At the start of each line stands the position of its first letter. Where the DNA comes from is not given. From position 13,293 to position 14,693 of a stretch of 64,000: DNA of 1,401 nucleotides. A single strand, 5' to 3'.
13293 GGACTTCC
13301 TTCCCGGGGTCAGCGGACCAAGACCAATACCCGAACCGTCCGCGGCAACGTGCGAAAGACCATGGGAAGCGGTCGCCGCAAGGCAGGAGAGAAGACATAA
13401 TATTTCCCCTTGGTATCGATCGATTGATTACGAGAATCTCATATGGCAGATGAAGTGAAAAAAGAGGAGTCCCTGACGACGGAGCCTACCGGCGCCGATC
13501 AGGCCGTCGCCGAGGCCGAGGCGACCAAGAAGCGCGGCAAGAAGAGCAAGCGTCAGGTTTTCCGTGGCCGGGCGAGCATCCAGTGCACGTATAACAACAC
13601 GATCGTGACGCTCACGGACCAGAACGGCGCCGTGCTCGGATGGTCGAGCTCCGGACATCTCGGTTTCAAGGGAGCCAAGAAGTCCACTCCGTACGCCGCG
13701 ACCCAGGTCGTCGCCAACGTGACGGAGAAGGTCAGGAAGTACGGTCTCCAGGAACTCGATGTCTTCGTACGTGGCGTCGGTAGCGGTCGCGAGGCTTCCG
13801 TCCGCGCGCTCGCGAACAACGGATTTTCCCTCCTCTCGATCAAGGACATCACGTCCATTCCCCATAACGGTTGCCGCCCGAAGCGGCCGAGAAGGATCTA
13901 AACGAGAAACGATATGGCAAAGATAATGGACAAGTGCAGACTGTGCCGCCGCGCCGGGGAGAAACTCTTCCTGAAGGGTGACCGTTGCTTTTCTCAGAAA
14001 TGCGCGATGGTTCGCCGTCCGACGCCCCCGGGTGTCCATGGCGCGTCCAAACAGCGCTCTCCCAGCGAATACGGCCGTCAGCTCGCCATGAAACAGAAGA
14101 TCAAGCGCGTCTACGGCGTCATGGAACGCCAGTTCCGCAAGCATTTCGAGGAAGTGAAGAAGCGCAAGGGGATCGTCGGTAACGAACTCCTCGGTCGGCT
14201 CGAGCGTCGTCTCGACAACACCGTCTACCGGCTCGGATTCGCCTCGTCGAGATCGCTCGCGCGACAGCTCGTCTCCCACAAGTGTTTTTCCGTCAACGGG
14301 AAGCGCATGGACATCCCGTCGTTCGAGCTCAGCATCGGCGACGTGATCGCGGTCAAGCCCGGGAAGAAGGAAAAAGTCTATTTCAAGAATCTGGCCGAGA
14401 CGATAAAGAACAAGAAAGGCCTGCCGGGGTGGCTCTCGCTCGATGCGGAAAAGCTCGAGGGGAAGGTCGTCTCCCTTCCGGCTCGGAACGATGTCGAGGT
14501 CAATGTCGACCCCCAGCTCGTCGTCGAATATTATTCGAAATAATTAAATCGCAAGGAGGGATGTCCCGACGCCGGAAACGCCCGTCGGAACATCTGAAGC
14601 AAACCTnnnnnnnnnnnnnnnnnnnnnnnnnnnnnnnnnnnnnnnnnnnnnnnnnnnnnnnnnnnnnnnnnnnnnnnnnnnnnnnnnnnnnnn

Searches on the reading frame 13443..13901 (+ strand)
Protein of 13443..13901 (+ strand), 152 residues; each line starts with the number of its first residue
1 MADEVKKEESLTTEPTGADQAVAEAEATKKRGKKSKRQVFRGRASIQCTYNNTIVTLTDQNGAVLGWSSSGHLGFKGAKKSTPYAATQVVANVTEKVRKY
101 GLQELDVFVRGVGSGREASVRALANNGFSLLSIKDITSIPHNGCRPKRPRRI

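Call 3: search_protein_families(library=pfam, proteins=[window:13443-13901:+], max_evalue=0.1)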
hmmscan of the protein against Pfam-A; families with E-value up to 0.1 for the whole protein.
window:13443-13901:+ (152 aa): 2 families
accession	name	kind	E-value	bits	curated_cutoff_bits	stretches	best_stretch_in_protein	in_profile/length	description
PF00411.24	Ribosomal_S11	-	1.5e-37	128.8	25.1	1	42-151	1-110/110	Ribosomal protein S11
PF00861.27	Ribosomal_L18p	-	0.081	13.7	27.8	0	41-125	24-107/116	Ribosomal L18 of archaea, bacteria, mitoch. and chloroplast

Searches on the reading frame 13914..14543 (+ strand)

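Call 3: search_protein_families(library=pfam, proteins=[window:13914-14543:+], max_evalue=0.1)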
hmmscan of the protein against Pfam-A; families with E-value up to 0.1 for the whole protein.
window:13914-14543:+ (209 aa): 3 families
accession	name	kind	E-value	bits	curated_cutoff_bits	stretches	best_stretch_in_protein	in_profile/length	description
PF00163.24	Ribosomal_S4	-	5.3e-24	85.2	23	1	7-97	6-95/95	Ribosomal protein S4/S9 N-terminal domain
PF01479.30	S4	-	2e-17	63.1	22.8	1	98-145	1-48/48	S4 domain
PF22421.1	SYY_C-terminal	-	0.04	14.2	27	1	105-140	26-61/83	Tyrosine--tRNA ligase SYY-like C-terminal domain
